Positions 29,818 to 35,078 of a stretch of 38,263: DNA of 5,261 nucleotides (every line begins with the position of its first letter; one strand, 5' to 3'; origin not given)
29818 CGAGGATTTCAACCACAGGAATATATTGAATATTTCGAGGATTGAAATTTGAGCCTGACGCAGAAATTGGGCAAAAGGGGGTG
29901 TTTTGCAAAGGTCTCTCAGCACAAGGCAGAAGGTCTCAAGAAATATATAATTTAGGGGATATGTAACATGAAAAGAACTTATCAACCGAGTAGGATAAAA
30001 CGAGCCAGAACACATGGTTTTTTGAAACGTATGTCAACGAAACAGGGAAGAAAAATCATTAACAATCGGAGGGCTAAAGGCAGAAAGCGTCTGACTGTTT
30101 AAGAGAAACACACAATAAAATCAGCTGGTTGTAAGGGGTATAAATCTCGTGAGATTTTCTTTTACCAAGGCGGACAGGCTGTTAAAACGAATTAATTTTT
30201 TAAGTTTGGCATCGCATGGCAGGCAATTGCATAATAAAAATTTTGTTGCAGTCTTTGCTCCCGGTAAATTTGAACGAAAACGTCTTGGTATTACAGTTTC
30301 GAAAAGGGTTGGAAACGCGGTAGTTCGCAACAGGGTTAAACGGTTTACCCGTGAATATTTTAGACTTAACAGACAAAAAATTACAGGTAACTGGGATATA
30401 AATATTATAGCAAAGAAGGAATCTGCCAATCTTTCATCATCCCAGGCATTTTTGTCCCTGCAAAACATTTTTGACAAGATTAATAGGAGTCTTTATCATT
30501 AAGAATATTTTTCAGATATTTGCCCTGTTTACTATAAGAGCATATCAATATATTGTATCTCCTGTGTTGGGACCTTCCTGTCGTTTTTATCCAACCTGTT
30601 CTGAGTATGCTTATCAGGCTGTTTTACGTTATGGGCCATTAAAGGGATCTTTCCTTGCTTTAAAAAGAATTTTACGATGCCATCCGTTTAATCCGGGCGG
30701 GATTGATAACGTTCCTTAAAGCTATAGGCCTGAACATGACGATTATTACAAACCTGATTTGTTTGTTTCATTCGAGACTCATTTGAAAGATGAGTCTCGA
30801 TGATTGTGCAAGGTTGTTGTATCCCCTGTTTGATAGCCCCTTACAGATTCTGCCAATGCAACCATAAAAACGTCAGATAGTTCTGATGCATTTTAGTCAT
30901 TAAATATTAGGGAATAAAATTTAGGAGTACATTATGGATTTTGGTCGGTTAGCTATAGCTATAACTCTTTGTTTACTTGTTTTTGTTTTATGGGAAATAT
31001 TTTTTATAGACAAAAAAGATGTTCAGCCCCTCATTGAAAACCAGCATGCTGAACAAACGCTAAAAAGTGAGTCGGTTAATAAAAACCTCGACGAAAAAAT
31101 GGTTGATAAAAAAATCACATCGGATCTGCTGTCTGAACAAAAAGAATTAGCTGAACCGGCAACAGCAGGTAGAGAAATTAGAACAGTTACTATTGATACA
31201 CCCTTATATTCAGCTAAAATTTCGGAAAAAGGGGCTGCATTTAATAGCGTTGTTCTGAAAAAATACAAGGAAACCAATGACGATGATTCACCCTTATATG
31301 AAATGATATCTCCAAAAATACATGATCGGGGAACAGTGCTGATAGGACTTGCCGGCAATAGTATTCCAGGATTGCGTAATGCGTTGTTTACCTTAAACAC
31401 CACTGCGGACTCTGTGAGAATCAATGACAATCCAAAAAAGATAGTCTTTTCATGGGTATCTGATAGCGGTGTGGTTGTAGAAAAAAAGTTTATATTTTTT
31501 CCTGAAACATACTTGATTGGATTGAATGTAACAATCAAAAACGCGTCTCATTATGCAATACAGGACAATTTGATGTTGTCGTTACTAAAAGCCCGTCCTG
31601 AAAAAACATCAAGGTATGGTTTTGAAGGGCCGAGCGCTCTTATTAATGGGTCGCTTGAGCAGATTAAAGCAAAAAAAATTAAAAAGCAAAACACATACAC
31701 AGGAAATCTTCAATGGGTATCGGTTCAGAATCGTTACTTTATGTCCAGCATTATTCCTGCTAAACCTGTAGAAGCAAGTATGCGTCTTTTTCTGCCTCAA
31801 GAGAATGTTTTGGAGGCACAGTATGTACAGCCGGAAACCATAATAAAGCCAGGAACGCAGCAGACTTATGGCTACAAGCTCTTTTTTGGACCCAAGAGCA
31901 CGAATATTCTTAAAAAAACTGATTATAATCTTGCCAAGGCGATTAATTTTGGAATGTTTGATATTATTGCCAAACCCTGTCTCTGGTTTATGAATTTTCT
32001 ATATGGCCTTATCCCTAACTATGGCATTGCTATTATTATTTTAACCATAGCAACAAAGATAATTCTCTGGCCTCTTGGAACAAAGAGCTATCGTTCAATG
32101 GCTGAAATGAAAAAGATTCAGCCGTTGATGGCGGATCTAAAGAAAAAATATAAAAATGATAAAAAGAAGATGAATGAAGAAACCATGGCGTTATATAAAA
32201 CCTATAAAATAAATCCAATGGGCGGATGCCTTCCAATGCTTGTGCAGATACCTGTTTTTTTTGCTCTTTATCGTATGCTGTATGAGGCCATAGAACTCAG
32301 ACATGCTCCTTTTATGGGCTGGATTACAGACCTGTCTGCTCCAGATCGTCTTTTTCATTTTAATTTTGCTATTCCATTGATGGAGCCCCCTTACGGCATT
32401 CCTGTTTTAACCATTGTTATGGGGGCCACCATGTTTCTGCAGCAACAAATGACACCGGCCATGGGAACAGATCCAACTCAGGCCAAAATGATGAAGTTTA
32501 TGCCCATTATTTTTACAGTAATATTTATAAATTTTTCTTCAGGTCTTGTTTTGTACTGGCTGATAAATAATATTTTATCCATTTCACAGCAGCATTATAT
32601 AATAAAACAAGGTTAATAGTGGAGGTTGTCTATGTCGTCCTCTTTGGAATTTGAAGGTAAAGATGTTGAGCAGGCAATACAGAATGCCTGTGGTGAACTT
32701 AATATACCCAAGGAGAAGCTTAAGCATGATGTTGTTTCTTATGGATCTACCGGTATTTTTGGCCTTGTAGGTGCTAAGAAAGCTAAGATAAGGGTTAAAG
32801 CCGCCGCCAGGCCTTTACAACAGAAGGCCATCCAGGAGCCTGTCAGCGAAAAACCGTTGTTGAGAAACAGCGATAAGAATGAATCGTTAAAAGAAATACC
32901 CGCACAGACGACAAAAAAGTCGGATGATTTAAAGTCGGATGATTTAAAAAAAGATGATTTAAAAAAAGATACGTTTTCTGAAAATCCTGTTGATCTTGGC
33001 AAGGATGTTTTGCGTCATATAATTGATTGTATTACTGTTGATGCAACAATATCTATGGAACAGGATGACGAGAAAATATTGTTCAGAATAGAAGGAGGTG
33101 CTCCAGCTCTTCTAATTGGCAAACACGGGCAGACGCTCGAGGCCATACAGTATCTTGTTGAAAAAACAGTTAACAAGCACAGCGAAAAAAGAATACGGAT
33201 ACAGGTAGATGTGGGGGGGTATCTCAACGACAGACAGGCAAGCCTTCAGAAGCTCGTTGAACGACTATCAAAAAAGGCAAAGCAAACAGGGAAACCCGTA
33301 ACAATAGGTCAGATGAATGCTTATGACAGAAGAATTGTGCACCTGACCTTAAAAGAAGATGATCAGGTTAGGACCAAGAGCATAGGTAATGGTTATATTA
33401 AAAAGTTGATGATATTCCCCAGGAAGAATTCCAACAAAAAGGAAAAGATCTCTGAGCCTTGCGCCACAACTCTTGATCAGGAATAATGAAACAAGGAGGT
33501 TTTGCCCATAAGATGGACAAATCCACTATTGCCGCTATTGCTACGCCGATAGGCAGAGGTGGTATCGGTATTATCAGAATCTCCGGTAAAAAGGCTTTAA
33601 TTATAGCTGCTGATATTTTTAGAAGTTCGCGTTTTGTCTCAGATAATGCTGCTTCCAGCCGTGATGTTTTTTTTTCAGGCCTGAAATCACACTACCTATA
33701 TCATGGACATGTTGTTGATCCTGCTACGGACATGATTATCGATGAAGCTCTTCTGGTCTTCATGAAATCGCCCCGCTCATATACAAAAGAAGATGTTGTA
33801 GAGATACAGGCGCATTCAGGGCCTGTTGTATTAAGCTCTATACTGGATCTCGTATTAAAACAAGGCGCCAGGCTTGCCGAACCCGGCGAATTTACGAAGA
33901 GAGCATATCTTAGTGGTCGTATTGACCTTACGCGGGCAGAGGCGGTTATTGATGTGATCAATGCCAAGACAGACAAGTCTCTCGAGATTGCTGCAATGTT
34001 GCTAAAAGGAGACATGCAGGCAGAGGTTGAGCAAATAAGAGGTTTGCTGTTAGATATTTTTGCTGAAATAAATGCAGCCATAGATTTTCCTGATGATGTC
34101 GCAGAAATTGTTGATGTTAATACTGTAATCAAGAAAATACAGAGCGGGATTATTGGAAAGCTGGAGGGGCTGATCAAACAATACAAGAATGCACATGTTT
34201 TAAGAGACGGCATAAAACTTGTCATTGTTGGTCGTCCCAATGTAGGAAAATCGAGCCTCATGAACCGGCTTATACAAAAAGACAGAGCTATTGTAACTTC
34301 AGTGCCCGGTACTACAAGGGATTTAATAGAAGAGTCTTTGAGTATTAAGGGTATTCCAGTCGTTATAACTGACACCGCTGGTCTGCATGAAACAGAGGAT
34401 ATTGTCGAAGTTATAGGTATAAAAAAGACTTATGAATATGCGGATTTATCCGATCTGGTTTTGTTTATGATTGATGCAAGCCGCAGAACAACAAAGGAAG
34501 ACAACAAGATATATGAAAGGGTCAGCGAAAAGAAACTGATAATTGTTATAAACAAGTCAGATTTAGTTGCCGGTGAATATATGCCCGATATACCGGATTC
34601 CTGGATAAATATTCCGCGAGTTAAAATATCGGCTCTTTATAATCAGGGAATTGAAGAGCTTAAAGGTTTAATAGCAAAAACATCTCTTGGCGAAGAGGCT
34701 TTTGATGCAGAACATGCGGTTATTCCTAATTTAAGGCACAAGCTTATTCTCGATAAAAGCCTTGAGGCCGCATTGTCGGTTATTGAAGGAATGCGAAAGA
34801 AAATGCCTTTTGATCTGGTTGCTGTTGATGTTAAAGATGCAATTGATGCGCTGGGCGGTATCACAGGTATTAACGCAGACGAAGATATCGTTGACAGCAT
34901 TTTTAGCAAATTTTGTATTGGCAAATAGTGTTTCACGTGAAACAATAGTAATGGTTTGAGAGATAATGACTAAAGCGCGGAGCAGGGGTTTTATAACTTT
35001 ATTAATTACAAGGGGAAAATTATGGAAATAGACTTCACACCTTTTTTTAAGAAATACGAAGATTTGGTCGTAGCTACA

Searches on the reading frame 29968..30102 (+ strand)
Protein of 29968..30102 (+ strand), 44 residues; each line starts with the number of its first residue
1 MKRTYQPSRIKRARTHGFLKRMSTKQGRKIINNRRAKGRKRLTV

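Call 30: search_protein_families(library=pfam, proteins=[window:29968-30102:+])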
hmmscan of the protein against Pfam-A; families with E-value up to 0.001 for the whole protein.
window:29968-30102:+ (44 aa): 1 family
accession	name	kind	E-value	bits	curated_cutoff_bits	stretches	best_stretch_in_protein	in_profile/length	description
PF00468.22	Ribosomal_L34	-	6e-25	87.4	25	1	1-44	1-44/44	Ribosomal protein L34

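Call 46: find_encoding_contigs(protein=window:29968-30102:+, flank=3000, max_places=10)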
Protein window:29968-30102:+ (44 aa): no gene with exactly this product is on record in the collection.

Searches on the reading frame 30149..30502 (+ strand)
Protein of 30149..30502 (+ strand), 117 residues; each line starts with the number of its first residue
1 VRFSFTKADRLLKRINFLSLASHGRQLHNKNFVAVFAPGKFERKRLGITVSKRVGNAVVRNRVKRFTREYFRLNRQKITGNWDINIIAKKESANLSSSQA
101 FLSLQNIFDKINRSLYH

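Call 30: search_protein_families(library=pfam, proteins=[window:30149-30502:+])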
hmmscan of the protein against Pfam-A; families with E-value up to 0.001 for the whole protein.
window:30149-30502:+ (117 aa): 1 family
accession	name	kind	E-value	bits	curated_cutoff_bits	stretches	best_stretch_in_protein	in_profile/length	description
PF00825.24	Ribonuclease_P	-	5.4e-27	94.4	22.3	1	5-111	1-108/109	Ribonuclease P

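Call 74: find_encoding_contigs(protein=window:30149-30502:+, flank=2000, max_places=10)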
Protein window:30149-30502:+ (117 aa): 24 contigs read that carry it; 10 places shown.
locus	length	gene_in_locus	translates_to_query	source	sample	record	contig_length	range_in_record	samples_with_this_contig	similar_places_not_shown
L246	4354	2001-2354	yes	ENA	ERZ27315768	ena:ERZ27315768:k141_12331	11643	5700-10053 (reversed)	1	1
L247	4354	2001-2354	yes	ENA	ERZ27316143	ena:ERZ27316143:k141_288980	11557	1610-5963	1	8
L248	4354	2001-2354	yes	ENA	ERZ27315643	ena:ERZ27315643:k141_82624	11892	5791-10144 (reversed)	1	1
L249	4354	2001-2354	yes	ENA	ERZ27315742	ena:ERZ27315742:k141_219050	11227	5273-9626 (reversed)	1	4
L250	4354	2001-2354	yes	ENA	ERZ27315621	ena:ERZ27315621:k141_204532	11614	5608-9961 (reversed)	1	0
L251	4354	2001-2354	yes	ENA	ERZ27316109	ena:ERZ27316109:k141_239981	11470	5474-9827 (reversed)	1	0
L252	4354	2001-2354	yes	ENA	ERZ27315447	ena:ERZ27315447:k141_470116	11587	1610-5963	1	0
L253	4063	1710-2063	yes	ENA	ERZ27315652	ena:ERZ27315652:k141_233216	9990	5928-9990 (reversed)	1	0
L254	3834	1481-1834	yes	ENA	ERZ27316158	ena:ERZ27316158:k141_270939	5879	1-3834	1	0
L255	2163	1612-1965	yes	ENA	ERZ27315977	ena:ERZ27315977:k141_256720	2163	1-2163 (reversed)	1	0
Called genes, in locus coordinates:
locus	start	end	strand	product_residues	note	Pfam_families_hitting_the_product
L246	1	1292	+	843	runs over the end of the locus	PF19864:Radical_SAM_N2, PF04055:Radical_SAM, PF10105:DUF2344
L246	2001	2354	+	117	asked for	PF00825:Ribonuclease_P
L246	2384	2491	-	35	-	-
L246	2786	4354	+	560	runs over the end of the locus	PF14849:YidC_periplas, PF02096:60KD_IMP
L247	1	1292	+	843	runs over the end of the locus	PF19864:Radical_SAM_N2, PF04055:Radical_SAM, PF10105:DUF2344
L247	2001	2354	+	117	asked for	PF00825:Ribonuclease_P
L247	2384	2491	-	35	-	-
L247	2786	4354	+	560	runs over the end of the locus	PF14849:YidC_periplas, PF02096:60KD_IMP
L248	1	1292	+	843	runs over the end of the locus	PF19864:Radical_SAM_N2, PF04055:Radical_SAM, PF10105:DUF2344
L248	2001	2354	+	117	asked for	PF00825:Ribonuclease_P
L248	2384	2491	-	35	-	-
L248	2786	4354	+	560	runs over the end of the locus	PF14849:YidC_periplas, PF02096:60KD_IMP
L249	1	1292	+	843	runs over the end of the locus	PF19864:Radical_SAM_N2, PF04055:Radical_SAM, PF10105:DUF2344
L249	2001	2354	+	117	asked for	PF00825:Ribonuclease_P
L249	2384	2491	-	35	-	-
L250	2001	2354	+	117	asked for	PF00825:Ribonuclease_P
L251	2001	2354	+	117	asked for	PF00825:Ribonuclease_P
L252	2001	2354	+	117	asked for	PF00825:Ribonuclease_P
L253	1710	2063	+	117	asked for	PF00825:Ribonuclease_P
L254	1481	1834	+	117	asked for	PF00825:Ribonuclease_P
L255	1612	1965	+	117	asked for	PF00825:Ribonuclease_P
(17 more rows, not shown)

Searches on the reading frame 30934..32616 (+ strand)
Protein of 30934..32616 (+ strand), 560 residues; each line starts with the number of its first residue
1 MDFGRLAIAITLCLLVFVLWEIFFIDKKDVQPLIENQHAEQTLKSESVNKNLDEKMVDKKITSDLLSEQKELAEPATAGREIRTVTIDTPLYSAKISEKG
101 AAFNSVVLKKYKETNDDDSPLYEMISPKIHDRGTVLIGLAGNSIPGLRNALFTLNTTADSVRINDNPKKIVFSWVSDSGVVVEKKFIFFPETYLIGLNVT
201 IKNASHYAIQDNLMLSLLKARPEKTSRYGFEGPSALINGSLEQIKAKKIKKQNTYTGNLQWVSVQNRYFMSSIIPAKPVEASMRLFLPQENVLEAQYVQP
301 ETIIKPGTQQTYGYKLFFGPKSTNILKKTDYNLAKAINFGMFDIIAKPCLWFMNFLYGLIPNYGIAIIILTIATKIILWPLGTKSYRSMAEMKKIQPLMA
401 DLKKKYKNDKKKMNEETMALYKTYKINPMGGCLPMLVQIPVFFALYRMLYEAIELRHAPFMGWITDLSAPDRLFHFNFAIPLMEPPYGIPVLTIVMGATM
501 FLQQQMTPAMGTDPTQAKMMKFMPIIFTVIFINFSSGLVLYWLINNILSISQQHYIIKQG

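Call 38: search_protein_families(library=pfam, proteins=[window:30934-32616:+])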
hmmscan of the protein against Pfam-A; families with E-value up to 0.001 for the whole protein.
window:30934-32616:+ (560 aa): 2 families
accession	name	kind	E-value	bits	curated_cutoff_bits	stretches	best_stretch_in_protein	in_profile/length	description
PF02096.25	60KD_IMP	-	2e-64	216.9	35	1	363-557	1-162/163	60Kd inner membrane protein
PF14849.12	YidC_periplas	-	7.7e-49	167.6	24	1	85-351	2-282/283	YidC periplasmic domain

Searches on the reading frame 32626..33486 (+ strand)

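Call 38: search_protein_families(library=pfam, proteins=[window:32626-33486:+])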
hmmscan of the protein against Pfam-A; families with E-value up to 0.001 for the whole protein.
window:32626-33486:+ (286 aa): 4 families
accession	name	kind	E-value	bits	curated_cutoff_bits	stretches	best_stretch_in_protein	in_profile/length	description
PF14804.11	Jag_N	-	9.5e-18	64.8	25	1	9-58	1-49/50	Jag N-terminus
PF13083.13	KH_KhpA-B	-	5.8e-13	49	32.1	1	127-194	6-73/73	KhpA/KhpB, KH domain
PF01424.28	R3H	-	1.7e-12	47.6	26.8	1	206-265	2-60/60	R3H domain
PF07650.23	KH_2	-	0.00089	19.5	22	0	144-194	20-70/78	KH domain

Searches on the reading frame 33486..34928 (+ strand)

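Call 38: search_protein_families(library=pfam, proteins=[window:33486-34928:+])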
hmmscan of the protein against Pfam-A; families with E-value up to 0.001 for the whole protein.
window:33486-34928:+ (480 aa): 11 families
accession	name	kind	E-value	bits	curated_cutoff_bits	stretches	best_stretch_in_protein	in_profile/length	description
PF12631.12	MnmE_helical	-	1e-49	170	40.1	1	148-477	1-211/211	MnmE helical domain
PF10396.14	TrmE_N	-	1.2e-40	138.9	29.8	1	14-145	1-117/117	GTP-binding protein TrmE N-terminus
PF01926.29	MMR_HSR1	-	2.2e-27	95.8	21.9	1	245-357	2-113/113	50S ribosome-binding GTPase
PF02421.24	FeoB_N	-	2.3e-10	40.6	27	1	244-393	2-153/156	Ferrous iron transport protein B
PF04548.22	AIG1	-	3.8e-06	26.8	27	1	244-347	2-108/212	AIG1 family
PF00350.29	Dynamin_N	-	5.3e-06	27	27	0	245-278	1-34/168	Dynamin family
PF08477.19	Roc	-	8.2e-06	26.5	27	1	244-359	1-119/119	Ras of Complex, Roc, domain of DAPkinase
PF00071.28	Ras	-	4.5e-05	23.5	21.6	1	244-362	1-118/162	Ras family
PF02492.25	cobW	-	0.00013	22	20.7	0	288-364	82-159/180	CobW/HypB/UreG, nucleotide-binding domain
PF03193.22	RsgA_GTPase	-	0.00017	21.9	30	0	244-273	108-137/174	RsgA GTPase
PF00009.33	GTP_EFTU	-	0.00086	19.4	26.5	0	314-370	85-143/188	Elongation factor Tu GTP binding domain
